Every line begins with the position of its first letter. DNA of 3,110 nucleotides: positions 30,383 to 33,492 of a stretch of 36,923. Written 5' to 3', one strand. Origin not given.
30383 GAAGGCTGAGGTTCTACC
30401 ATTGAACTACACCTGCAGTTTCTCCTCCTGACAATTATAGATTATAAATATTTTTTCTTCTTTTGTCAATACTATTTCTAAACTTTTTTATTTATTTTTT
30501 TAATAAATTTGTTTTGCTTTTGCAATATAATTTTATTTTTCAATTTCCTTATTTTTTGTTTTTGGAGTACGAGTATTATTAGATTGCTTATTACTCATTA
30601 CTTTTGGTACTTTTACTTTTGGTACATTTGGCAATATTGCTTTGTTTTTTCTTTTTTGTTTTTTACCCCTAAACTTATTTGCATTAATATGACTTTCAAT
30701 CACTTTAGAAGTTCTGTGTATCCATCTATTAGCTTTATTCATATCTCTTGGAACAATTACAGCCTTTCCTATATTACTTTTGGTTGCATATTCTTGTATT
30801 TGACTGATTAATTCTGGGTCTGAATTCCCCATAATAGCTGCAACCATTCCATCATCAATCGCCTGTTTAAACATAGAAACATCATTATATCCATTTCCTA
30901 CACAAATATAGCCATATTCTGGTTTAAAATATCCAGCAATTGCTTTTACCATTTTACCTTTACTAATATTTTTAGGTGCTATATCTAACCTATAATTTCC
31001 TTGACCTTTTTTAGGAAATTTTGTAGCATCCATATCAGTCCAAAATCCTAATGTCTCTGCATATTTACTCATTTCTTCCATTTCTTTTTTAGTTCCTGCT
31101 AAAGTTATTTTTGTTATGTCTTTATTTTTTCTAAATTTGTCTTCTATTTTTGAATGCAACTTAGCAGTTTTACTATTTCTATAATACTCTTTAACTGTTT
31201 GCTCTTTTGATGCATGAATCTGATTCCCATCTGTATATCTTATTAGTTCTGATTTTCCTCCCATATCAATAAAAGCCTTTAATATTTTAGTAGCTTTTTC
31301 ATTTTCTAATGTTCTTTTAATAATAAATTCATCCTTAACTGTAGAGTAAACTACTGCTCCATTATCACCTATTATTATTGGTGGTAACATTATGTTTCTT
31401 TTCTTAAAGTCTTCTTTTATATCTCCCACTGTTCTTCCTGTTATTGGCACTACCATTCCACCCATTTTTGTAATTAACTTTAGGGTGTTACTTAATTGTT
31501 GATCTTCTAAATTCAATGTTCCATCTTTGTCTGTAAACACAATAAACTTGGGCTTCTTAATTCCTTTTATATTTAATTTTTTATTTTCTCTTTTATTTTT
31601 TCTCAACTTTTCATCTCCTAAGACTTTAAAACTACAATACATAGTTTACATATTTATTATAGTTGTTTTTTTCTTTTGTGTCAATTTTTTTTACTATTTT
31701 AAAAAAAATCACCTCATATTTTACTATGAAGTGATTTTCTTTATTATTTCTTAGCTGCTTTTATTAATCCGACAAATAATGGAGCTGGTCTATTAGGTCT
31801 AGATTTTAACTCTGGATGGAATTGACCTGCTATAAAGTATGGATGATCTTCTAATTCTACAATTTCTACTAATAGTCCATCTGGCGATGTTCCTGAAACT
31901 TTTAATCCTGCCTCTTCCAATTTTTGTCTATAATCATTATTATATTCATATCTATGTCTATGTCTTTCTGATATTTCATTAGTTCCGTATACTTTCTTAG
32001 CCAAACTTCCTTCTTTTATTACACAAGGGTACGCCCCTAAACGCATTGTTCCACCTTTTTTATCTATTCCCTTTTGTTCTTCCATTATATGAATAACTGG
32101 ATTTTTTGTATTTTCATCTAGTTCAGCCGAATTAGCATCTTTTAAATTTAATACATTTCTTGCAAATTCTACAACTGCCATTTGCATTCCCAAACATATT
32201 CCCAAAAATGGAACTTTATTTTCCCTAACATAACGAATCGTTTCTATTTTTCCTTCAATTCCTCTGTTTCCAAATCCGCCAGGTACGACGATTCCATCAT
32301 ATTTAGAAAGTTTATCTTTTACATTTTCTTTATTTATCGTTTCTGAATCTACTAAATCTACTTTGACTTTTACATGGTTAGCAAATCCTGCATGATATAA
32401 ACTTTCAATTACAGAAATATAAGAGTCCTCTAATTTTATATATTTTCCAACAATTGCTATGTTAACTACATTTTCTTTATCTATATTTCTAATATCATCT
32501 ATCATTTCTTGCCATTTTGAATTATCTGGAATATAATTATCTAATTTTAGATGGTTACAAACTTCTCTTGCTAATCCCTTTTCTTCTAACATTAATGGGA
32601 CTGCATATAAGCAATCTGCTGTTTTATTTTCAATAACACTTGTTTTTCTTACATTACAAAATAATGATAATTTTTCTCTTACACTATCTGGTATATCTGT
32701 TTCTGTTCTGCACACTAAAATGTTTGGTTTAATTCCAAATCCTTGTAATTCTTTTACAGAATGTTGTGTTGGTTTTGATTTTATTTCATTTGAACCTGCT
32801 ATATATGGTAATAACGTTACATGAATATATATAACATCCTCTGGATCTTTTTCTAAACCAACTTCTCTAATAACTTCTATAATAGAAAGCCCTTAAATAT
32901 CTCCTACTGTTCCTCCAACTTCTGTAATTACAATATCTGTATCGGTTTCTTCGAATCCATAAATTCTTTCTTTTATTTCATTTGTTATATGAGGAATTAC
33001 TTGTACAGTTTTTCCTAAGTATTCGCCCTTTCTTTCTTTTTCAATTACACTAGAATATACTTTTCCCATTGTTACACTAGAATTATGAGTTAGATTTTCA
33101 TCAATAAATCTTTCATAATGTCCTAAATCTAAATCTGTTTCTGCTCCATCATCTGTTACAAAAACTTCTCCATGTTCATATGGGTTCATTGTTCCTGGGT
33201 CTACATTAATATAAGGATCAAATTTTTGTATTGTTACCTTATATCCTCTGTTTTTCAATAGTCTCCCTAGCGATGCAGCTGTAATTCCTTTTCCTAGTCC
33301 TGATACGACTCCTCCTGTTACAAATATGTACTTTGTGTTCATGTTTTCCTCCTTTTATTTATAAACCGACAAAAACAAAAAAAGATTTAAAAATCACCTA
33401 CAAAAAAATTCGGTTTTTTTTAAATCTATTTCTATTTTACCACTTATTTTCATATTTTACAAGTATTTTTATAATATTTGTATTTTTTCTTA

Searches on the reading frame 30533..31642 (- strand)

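Call 15: search_protein_families(library=pfam, proteins=[window:30533-31642:-], max_evalue=0.00001)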
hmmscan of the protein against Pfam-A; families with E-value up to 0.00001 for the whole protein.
window:30533-31642:- (369 aa): 2 families
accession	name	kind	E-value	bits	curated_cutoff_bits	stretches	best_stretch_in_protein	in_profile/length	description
PF08282.18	Hydrolase_3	-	4e-24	86.2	20.9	1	35-290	1-246/255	haloacid dehalogenase-like hydrolase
PF05116.19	S6PP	-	4.4e-09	36.7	20.3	0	32-101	2-75/247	Sucrose-6F-phosphate phosphohydrolase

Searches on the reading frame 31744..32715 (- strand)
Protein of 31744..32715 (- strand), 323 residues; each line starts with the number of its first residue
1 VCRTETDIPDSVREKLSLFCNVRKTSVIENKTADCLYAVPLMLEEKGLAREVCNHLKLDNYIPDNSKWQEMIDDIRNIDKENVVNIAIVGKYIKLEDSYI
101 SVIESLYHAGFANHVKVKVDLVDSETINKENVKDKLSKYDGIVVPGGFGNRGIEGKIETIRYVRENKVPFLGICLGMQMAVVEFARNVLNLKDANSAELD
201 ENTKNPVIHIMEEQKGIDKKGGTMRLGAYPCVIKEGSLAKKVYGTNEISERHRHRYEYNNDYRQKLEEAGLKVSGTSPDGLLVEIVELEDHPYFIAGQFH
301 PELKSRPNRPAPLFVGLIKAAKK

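Call 15: search_protein_families(library=pfam, proteins=[window:31744-32715:-], max_evalue=0.00001)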
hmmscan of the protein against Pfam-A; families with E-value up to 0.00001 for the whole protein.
window:31744-32715:- (323 aa): 3 families
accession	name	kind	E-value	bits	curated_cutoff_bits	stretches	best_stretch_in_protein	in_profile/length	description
PF00117.34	GATase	-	5.8e-45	153.7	22.8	1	96-319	3-189/190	Glutamine amidotransferase class-I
PF06418.20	CTP_synth_N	-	2.9e-11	43.7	26.1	1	1-58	208-265/265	CTP synthase N-terminus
PF07722.19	Peptidase_C26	-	1.1e-10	42.1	20.5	1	158-302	96-219/219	Peptidase C26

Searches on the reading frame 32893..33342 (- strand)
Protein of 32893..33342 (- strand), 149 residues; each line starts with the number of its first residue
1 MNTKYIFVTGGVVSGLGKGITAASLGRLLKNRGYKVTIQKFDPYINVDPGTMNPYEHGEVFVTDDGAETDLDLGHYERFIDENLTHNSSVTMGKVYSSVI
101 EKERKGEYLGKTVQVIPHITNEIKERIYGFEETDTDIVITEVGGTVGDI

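Call 15: search_protein_families(library=pfam, proteins=[window:32893-33342:-], max_evalue=0.00001)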
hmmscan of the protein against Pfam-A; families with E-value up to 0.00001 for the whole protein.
window:32893-33342:- (149 aa): 1 family
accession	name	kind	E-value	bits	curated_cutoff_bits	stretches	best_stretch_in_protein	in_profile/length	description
PF06418.20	CTP_synth_N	-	2.4e-80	270.1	26.1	1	4-149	1-147/265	CTP synthase N-terminus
